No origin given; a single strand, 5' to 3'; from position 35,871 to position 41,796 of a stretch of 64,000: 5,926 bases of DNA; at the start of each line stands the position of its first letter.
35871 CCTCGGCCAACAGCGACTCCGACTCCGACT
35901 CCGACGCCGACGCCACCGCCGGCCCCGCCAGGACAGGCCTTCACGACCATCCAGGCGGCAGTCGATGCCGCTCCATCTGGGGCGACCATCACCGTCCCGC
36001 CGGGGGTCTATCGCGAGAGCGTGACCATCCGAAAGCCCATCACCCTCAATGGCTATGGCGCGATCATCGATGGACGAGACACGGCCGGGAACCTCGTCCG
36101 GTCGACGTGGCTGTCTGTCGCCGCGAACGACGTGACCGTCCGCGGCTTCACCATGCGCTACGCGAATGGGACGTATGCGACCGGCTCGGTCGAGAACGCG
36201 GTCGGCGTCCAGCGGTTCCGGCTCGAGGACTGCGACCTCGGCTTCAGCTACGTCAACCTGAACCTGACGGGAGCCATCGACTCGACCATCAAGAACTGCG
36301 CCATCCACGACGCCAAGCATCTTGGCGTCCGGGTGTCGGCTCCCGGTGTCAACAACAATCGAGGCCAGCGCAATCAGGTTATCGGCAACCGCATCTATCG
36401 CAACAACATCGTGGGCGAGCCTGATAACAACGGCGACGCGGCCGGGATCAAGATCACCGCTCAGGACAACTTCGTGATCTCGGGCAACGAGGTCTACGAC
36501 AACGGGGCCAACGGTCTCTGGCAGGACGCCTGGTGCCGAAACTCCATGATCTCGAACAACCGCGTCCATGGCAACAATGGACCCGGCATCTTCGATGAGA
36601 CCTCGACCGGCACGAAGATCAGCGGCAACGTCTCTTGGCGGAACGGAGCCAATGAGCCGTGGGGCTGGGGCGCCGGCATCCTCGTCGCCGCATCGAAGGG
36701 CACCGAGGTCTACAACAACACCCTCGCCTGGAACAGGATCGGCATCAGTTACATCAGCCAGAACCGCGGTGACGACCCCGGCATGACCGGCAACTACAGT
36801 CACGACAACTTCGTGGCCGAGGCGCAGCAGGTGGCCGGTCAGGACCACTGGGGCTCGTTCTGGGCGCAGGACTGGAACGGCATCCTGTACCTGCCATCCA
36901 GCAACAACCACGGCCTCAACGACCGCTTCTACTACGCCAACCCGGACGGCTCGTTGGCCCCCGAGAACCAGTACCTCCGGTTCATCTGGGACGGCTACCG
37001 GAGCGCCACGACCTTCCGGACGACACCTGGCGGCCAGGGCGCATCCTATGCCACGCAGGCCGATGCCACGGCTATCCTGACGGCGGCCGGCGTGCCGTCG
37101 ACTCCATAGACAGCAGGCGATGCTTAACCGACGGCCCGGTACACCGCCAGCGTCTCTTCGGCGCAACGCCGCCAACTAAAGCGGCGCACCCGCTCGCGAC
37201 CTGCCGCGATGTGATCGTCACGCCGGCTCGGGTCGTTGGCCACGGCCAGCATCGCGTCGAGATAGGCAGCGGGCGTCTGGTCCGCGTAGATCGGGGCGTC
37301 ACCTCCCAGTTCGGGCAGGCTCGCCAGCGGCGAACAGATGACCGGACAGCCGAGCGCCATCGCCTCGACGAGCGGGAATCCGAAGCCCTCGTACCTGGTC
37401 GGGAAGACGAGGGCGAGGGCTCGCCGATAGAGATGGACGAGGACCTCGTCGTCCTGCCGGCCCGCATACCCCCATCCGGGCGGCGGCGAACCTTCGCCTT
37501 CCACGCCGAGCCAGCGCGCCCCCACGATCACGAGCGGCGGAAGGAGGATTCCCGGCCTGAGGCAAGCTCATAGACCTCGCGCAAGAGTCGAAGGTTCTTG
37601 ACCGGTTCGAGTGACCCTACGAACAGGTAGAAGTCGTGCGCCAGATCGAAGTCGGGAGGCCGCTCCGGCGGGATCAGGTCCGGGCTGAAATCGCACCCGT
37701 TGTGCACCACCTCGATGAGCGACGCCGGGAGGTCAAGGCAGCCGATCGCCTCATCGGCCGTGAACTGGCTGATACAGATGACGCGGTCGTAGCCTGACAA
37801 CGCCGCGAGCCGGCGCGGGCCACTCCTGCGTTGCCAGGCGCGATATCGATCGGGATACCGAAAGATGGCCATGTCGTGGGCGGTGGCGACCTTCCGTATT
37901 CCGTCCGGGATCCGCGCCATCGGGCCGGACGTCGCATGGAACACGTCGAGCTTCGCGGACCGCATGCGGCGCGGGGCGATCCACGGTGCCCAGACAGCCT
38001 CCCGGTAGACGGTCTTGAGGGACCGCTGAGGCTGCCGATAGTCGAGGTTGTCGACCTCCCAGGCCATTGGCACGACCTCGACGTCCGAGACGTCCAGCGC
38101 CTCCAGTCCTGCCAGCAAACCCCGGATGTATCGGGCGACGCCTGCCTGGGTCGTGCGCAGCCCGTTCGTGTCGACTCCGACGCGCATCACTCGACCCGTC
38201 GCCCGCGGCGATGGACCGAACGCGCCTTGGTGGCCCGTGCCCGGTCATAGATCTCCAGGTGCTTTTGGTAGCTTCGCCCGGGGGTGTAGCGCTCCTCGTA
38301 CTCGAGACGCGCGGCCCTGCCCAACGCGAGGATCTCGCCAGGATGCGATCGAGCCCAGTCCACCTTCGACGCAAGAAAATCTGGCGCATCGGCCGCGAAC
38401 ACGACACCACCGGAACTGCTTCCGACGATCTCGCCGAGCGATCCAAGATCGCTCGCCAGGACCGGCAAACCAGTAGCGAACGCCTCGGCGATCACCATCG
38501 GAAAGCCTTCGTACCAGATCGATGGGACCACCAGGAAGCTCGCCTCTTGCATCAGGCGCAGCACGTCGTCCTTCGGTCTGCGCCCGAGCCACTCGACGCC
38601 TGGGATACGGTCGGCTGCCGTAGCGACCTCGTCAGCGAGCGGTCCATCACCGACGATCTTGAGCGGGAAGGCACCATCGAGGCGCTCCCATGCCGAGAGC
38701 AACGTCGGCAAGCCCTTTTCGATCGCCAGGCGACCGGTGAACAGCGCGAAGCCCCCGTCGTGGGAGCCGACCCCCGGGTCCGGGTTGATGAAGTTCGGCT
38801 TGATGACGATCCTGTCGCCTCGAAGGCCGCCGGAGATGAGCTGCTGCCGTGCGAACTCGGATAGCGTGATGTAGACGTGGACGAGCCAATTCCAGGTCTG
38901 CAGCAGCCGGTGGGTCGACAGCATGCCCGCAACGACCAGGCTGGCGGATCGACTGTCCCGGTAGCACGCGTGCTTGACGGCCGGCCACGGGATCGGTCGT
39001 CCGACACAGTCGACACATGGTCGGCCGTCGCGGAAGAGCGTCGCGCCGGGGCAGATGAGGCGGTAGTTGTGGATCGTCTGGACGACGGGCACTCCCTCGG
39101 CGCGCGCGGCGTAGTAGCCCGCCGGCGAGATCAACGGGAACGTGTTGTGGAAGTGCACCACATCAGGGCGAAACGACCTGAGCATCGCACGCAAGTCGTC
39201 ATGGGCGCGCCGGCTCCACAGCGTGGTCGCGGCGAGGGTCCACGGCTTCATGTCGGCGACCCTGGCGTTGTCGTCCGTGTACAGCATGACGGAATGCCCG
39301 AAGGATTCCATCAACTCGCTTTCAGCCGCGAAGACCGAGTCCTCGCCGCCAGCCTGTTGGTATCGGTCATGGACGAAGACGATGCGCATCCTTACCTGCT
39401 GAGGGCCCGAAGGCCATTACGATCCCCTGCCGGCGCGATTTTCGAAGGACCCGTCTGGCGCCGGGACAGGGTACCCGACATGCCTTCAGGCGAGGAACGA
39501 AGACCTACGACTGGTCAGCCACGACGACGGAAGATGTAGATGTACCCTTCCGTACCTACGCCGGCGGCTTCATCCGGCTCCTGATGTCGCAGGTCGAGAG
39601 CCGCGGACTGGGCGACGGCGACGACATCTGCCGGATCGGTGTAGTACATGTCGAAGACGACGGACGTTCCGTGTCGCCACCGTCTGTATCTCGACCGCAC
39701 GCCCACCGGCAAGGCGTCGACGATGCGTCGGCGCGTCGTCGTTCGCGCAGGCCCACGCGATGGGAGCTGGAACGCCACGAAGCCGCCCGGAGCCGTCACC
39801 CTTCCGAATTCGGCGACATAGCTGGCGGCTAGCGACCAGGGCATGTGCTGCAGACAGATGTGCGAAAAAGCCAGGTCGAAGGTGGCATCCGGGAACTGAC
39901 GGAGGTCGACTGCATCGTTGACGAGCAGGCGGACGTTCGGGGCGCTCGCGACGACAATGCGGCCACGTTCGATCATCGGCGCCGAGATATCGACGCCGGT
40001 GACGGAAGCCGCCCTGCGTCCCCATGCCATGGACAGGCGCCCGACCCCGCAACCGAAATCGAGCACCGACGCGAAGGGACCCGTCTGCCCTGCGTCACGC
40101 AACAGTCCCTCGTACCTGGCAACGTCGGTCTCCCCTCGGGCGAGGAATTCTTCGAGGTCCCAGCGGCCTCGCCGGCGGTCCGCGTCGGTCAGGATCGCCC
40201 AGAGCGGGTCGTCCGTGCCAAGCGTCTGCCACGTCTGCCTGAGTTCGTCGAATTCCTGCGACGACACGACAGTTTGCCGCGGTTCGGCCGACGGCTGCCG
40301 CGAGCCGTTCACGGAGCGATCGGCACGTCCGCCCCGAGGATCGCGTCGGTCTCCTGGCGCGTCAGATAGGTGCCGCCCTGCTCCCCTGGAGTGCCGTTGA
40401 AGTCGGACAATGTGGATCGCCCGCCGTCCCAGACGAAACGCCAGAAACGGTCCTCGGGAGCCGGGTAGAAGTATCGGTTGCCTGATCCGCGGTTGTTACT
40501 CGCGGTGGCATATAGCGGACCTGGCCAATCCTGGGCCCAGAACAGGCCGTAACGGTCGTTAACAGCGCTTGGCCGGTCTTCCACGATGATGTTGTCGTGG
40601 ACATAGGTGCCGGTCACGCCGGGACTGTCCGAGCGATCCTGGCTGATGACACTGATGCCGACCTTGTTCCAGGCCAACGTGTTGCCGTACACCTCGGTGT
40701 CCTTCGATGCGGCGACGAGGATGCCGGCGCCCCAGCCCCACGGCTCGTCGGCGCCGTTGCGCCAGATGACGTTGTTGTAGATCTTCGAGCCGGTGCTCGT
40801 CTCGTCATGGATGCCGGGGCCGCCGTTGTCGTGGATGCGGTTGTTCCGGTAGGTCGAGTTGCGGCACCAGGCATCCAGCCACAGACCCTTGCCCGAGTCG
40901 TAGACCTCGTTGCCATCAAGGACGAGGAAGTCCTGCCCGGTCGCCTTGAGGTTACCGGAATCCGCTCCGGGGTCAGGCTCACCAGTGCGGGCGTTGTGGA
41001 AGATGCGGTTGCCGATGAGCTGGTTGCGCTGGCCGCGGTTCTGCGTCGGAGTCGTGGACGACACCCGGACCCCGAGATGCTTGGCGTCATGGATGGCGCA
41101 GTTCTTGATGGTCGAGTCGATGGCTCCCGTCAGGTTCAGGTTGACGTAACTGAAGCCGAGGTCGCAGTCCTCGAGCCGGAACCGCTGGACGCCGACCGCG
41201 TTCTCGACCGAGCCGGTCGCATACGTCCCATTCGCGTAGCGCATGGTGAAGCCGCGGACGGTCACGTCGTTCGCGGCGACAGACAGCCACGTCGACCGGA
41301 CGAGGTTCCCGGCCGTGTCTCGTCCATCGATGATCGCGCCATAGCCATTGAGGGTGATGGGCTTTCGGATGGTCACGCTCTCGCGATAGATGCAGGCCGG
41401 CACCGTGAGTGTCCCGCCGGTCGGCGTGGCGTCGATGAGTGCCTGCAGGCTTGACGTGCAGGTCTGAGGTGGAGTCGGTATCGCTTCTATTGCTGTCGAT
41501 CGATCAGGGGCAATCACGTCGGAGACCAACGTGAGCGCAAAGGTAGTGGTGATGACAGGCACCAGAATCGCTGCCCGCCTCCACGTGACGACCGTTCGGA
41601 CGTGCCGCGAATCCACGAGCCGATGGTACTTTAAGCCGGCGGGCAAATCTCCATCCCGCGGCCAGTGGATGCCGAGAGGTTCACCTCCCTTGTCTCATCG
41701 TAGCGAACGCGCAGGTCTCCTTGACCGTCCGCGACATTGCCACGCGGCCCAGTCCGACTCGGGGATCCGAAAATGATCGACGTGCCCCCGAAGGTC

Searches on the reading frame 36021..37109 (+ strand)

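Call 51: search_protein_families(library=pfam, proteins=[window:36021-37109:+], max_evalue=0.001)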
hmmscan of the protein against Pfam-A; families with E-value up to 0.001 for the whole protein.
window:36021-37109:+ (362 aa): 2 families
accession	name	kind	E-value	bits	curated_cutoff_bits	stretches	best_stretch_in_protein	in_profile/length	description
PF13229.12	Beta_helix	-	4e-14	53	25.9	1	79-235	25-158/158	Right handed beta helix region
PF05048.19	NosD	-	1.2e-10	41.6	23.6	1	116-276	37-181/212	Periplasmic copper-binding protein (NosD)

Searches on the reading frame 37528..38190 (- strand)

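Call 52: search_protein_families(library=pfam, proteins=[window:37528-38190:-], max_evalue=0.001)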
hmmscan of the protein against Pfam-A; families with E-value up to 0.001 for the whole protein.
window:37528-38190:- (220 aa): 2 families
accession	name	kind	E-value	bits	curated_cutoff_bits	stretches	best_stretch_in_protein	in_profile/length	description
PF13439.12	Glyco_transf_4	-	2.9e-16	60.4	28.5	1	17-167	3-167/170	Glycosyltransferase Family 4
PF13579.12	Glyco_trans_4_4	-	4.7e-09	37.2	29.7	1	17-165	2-158/158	Glycosyl transferase 4-like domain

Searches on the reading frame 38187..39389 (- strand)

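Call 51: search_protein_families(library=pfam, proteins=[window:38187-39389:-], max_evalue=0.001)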
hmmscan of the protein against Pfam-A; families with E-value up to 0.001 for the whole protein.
window:38187-39389:- (400 aa): 7 families
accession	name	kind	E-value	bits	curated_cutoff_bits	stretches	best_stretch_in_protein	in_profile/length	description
PF13692.12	Glyco_trans_1_4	-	1.3e-24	87.6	27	1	216-343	5-136/142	Glycosyl transferases group 1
PF00534.26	Glycos_transf_1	-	3.1e-24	85.9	26.4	1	213-356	16-165/172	Glycosyl transferases group 1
PF13439.12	Glyco_transf_4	-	5.6e-14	53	28.5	1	27-204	15-169/170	Glycosyltransferase Family 4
PF13579.12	Glyco_trans_4_4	-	6.3e-10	40.1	29.7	1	26-199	13-157/158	Glycosyl transferase 4-like domain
PF13524.12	Glyco_trans_1_2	-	5.1e-05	23.7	25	1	230-375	5-140/144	Glycosyl transferase-like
PF20706.3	GT4-conflict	-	6.8e-05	22.4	26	1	274-323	273-321/385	Family 4 Glycosyltransferase in conflict systems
PF13477.12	Glyco_trans_4_2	-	7.1e-05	23.4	23.4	1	43-107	46-107/139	Glycosyl transferase 4-like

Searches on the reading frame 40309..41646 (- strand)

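Call 51: search_protein_families(library=pfam, proteins=[window:40309-41646:-], max_evalue=0.001)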
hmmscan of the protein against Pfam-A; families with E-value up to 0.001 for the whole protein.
window:40309-41646:- (445 aa): 2 families
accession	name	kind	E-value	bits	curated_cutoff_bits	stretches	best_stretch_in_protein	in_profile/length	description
PF05048.19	NosD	-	2.1e-16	60.4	23.6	2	241-360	71-175/212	Periplasmic copper-binding protein (NosD)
PF13229.12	Beta_helix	-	1e-15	58.2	25.9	1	171-324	27-158/158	Right handed beta helix region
